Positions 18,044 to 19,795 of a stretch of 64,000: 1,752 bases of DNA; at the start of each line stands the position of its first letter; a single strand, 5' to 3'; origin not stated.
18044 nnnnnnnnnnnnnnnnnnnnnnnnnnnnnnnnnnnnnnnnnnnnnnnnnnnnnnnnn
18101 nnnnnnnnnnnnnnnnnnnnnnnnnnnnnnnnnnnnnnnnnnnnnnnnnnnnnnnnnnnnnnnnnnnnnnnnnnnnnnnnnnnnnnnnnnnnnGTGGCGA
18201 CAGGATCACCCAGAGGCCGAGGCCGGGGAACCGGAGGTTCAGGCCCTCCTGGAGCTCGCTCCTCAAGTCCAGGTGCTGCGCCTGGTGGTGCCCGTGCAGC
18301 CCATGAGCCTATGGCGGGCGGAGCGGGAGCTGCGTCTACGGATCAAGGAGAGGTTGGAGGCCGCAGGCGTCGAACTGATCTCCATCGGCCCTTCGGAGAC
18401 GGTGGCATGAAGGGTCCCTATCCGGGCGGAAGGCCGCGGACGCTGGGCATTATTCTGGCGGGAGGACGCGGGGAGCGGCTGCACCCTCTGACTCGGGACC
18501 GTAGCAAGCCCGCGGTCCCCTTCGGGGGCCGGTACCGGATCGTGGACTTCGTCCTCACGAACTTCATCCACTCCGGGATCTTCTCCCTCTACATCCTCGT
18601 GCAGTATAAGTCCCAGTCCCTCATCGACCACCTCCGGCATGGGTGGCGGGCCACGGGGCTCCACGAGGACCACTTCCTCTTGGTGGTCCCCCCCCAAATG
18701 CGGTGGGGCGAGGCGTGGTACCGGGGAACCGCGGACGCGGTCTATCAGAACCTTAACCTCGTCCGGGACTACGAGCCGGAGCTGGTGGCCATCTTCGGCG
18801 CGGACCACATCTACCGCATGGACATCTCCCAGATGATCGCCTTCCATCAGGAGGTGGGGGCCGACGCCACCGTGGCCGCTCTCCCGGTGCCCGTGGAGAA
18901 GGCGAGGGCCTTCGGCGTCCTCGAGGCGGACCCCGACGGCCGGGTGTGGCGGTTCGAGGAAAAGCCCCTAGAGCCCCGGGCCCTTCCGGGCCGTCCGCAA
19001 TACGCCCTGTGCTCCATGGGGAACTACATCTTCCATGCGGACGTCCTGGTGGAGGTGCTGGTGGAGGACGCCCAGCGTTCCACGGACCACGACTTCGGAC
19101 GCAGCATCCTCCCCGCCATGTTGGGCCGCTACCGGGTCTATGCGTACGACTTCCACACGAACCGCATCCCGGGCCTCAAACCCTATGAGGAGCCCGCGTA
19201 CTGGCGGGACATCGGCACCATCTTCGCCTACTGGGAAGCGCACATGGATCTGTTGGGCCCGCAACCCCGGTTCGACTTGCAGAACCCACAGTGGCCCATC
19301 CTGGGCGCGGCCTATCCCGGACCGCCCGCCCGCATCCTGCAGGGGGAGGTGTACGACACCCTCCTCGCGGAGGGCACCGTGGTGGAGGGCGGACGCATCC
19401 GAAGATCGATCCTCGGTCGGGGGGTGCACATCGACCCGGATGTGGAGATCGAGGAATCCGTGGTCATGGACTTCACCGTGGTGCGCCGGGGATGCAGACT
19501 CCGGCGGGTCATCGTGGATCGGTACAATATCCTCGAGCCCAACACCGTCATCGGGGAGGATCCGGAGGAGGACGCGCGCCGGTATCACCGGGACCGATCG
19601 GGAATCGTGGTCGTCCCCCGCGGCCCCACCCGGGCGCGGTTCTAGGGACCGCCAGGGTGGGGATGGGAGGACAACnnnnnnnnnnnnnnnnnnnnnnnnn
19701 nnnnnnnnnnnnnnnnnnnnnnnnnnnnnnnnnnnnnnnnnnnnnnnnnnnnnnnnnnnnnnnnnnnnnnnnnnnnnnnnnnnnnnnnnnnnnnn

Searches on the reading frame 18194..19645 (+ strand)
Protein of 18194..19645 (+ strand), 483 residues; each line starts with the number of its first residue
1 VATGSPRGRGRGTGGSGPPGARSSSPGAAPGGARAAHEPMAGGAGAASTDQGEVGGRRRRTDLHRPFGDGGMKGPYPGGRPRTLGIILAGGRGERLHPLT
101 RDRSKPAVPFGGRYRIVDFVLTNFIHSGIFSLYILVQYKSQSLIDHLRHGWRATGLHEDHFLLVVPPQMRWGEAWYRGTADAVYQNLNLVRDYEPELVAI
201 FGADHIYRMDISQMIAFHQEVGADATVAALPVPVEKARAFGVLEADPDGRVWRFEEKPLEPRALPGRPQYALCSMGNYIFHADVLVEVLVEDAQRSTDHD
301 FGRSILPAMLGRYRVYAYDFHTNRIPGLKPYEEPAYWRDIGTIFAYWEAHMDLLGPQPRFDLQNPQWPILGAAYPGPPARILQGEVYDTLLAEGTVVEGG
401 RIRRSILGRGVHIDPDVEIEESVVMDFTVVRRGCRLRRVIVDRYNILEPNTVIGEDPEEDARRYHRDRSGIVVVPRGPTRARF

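Call 31: search_protein_families(library=pfam, proteins=[window:18194-19645:+], max_evalue=0.0001)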
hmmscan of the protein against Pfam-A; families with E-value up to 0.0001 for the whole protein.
window:18194-19645:+ (483 aa): 4 families
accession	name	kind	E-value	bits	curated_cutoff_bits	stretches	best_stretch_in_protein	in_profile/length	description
PF00483.29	NTP_transferase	-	2.3e-58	198.1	21.2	1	85-353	2-242/245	Nucleotidyl transferase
PF24894.1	Hexapep_GlmU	-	1.1e-25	90.2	23.3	1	383-474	13-104/104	GlmU-like, C-terminal hexapeptide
PF25247.1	LbH_GLGC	-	4.3e-09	36.9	27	1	377-425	4-52/135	GLGC left-handed parallel beta-helix domain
PF25084.1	LbH_EIF2B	-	1.9e-07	31.5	54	1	389-454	22-88/105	EIF2B subunit epsilon LbH domain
